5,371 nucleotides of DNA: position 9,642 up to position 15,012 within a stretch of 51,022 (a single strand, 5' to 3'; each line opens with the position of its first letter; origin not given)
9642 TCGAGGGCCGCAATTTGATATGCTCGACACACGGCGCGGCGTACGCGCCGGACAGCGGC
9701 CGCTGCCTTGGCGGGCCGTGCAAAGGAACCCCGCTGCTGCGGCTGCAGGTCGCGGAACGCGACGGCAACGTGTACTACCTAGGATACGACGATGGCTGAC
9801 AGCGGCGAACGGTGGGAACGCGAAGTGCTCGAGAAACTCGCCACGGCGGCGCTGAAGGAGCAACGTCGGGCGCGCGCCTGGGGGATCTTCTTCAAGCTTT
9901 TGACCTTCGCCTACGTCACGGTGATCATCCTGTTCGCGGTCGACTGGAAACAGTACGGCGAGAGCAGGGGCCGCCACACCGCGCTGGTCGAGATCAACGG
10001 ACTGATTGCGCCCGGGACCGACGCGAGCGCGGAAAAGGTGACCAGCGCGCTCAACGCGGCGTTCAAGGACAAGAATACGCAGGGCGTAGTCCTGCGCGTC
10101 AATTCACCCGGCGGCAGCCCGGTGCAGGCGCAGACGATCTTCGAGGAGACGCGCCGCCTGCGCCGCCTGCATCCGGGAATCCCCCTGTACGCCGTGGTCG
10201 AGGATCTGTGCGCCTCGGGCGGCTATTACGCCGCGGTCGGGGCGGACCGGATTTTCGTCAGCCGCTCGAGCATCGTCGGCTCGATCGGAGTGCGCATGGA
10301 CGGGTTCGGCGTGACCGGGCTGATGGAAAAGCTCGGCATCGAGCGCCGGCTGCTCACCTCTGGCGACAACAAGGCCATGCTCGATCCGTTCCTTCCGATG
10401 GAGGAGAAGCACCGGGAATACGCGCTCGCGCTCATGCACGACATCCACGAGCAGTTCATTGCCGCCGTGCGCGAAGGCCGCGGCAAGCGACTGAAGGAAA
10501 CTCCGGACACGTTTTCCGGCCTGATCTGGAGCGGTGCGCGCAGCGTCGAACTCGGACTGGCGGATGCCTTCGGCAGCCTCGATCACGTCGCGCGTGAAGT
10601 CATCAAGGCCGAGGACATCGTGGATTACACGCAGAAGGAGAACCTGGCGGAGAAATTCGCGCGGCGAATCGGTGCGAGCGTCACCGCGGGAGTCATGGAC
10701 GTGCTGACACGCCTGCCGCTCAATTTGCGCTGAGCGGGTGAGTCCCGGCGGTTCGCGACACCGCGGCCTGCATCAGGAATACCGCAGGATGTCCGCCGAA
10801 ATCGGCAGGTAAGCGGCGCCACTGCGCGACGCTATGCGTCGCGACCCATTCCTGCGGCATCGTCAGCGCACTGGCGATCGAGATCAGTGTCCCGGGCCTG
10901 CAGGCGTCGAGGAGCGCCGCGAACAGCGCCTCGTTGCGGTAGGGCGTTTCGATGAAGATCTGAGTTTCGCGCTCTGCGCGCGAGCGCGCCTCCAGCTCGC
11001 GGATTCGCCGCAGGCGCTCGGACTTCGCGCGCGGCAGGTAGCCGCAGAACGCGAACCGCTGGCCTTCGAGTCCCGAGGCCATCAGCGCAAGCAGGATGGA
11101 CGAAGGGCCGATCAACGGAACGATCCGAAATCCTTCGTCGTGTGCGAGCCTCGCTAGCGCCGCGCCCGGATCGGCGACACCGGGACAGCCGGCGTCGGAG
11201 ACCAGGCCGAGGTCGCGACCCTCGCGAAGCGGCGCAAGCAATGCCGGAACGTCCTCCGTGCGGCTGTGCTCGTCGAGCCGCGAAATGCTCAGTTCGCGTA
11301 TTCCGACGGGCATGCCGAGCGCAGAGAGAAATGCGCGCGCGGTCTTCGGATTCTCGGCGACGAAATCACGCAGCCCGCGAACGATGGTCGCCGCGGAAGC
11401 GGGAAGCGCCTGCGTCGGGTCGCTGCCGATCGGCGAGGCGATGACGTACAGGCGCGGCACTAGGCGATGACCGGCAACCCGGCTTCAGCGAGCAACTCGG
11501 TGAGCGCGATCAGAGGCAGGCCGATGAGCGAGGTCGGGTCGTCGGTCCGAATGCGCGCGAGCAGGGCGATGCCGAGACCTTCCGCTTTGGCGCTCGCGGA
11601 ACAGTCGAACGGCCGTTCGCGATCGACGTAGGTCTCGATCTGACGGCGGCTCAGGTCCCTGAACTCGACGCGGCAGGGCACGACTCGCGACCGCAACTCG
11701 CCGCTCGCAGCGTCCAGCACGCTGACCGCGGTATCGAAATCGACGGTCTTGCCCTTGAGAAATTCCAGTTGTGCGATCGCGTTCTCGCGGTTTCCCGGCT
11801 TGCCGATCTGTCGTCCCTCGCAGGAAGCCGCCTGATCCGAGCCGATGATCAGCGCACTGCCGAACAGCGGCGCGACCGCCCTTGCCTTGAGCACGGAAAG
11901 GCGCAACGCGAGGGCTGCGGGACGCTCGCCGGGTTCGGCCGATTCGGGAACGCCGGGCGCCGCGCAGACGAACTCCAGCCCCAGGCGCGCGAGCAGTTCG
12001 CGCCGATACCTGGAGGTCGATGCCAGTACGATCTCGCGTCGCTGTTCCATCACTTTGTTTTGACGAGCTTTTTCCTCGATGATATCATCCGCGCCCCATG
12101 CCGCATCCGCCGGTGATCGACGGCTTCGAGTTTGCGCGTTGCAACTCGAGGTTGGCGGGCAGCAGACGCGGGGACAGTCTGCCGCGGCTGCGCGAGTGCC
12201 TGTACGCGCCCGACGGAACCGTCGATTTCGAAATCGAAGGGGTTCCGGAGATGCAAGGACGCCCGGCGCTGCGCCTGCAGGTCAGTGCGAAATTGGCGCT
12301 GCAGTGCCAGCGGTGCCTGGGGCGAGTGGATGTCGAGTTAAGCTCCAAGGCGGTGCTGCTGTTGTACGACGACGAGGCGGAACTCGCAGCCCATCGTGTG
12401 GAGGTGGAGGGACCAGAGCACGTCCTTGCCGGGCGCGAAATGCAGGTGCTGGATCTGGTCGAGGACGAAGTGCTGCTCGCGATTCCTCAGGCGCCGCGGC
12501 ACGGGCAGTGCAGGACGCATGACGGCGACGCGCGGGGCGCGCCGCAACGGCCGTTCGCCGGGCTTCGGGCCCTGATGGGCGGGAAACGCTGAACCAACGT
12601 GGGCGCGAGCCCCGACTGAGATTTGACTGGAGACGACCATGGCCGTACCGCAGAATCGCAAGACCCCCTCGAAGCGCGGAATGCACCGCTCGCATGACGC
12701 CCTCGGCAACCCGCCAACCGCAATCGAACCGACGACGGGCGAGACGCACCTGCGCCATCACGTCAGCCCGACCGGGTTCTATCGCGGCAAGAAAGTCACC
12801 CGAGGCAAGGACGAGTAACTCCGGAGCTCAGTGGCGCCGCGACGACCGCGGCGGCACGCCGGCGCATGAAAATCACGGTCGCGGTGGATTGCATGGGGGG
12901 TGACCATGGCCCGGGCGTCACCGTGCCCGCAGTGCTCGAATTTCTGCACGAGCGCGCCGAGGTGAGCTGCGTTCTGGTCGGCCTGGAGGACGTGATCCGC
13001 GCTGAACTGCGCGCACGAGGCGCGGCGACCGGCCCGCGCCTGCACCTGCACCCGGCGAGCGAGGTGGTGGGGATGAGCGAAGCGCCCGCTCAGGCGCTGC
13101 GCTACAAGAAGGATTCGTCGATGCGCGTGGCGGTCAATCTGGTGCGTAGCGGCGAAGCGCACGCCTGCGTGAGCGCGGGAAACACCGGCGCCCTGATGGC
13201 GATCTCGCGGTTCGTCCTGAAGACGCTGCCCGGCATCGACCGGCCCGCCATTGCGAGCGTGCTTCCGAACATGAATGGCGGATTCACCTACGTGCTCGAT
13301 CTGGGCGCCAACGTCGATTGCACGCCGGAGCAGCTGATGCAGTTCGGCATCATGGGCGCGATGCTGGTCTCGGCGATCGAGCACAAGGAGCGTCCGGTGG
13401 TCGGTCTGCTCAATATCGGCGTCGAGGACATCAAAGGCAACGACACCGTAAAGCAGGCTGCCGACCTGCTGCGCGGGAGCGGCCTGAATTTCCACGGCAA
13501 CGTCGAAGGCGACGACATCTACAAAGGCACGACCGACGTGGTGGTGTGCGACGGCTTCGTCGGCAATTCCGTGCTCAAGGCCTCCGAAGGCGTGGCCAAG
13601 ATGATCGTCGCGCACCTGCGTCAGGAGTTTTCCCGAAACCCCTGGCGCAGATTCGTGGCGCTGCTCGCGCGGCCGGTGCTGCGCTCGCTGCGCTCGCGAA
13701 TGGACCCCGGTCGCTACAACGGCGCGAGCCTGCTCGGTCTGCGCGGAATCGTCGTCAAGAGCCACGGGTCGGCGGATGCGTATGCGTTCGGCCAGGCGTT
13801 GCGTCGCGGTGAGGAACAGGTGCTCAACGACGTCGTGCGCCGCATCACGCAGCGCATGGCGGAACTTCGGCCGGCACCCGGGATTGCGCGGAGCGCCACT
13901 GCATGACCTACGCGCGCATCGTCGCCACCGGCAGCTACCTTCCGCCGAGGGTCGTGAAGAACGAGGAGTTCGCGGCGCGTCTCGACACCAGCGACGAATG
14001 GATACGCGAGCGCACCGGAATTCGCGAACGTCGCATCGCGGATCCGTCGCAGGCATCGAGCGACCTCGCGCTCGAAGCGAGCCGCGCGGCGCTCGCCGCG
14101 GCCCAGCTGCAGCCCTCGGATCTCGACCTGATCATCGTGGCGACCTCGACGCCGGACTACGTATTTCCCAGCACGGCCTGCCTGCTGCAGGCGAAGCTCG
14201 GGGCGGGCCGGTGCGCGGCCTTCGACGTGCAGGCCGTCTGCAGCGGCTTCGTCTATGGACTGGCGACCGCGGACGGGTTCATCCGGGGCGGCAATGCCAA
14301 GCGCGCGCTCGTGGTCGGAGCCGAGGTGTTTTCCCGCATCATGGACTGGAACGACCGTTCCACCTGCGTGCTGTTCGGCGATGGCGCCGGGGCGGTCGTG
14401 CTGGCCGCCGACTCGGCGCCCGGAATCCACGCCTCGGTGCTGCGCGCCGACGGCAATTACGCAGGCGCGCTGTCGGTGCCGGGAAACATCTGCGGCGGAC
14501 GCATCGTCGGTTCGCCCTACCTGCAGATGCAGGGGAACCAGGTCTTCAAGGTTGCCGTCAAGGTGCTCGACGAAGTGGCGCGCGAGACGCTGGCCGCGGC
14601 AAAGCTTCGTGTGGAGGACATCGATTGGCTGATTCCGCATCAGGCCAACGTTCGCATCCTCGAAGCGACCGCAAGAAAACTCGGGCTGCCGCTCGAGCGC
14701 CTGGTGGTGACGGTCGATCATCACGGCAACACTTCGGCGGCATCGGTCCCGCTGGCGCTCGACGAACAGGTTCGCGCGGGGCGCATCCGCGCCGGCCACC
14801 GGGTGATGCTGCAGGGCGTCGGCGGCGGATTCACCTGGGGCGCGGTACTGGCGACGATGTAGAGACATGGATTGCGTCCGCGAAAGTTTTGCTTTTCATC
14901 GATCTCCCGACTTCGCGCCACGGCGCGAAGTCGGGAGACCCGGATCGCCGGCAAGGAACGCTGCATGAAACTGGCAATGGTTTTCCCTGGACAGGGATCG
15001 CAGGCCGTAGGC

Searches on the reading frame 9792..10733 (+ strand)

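Call 30: search_protein_families(library=ncbifam, proteins=[window:9792-10733:+], max_evalue=0.00001)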
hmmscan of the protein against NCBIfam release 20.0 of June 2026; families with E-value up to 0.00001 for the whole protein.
window:9792-10733:+ (313 aa): 4 families
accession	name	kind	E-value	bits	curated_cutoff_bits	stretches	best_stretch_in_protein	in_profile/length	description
TIGR00706.1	SppA_dom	equivalog_domain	2e-41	141.9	155.45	1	64-271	3-204/208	signal peptide peptidase SppA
TIGR00705.1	SppA_67K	equivalog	5.6e-26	91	311.45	1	61-278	311-526/590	signal peptide peptidase SppA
NF008745.0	PRK11778.1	equivalog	1.1e-23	83.9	259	1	76-306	113-338/345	protease SohB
NF008195.0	PRK10949.1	equivalog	1.1e-18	66.8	746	1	57-306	322-577/618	signal peptide peptidase SppA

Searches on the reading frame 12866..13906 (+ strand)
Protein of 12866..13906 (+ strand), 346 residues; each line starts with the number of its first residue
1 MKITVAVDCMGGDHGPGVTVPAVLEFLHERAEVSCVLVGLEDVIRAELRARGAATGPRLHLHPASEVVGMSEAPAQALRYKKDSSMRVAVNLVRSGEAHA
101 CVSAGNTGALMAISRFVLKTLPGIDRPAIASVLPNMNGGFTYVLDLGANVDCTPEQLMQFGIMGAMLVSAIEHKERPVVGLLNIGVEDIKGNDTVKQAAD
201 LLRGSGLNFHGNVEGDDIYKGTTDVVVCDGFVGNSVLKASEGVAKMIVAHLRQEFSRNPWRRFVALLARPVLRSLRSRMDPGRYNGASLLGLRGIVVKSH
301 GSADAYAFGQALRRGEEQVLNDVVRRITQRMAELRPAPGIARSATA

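Call 30: search_protein_families(library=ncbifam, proteins=[window:12866-13906:+], max_evalue=0.00001)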
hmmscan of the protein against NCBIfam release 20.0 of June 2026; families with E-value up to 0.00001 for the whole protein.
window:12866-13906:+ (346 aa): 3 families
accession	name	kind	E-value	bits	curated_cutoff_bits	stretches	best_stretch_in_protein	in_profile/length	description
TIGR00182.1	plsX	equivalog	1.9e-109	365.9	243.4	1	5-337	3-333/337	phosphate acyltransferase PlsX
NF010419.0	PRK13845.1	equivalog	3.6e-66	223.9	729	1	2-325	97-427/440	putative glycerol-3-phosphate acyltransferase PlsX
NF010420.0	PRK13846.1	equivalog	4.6e-50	170.7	536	1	1-330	1-314/316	phosphate acyltransferase PlsX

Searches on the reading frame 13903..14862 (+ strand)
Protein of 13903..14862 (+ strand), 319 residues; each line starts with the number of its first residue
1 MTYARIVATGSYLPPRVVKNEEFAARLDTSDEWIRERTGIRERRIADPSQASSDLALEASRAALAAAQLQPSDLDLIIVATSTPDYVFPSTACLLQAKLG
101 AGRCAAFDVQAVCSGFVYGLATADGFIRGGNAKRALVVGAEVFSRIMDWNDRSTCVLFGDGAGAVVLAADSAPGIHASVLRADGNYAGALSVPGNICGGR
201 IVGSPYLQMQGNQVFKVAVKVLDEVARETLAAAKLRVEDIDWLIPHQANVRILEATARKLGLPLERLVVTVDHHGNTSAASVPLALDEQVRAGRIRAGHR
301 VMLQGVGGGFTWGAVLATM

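Call 30: search_protein_families(library=ncbifam, proteins=[window:13903-14862:+], max_evalue=0.00001)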
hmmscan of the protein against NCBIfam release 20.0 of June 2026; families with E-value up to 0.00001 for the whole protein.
window:13903-14862:+ (319 aa): 15 families
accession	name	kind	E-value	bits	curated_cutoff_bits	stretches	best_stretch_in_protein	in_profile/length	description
NF006829.0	PRK09352.1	subfamily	4.9e-137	456.2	249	1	1-318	2-320/322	beta-ketoacyl-ACP synthase 3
TIGR00747.1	fabH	subfamily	4.5e-124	413.7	292.1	1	3-317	2-320/322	beta-ketoacyl-ACP synthase III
NF004623.0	PRK05963.1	equivalog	6.3e-80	268.9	437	1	4-317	6-326/328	beta-ketoacyl-ACP synthase III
NF005541.0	PRK07204.1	equivalog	7.2e-59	199.8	402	1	2-316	3-326/329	beta-ketoacyl-ACP synthase III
NF005308.0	PRK06840.1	equivalog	7.3e-41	140.3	315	1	4-315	5-331/339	3-oxoacyl-ACP synthase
NF006720.0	PRK09258.1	equivalog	2.2e-39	135.7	285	1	22-310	31-329/338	3-oxoacyl-ACP synthase III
NF005703.0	PRK07515.1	equivalog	3.5e-39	134.8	304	2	42-170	87-213/373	beta-ketoacyl-ACP synthase III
NF009519.0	PRK12880.1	equivalog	2.1e-30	106.3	436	1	37-193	45-200/353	beta-ketoacyl-ACP synthase III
NF003274.0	PRK04262.1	equivalog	5.3e-25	88.2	244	1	5-309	4-298/347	hydroxymethylglutaryl-CoA synthase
NF005293.2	PRK06816.1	subfamily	7.9e-20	71.2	450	2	10-148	7-157/378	StlD/DarB family beta-ketosynthase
TIGR00748.1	HMG_CoA_syn_Arc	equivalog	1e-18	67.7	353.35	1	4-309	2-297/345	hydroxymethylglutaryl-CoA synthase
NF053539.1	resorcinol_DarB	exception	2.9e-16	59.6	550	2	225-304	276-360/377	dialkylresorcinol biosynthesis protein DarB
NF042429.2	DHPHCoAsyn_DpgA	equivalog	1.8e-10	40.2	425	1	50-173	68-196/350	3,5-dihydroxyphenylacetyl-CoA synthase DpgA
TIGR01835.1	HMG-CoA-S_prok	equivalog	4.3e-07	29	360.35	1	11-175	8-166/382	hydroxymethylglutaryl-CoA synthase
TIGR01930.1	AcCoA-C-Actrans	subfamily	2.3e-06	26.8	240.55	0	52-152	21-122/385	acetyl-CoA C-acyltransferase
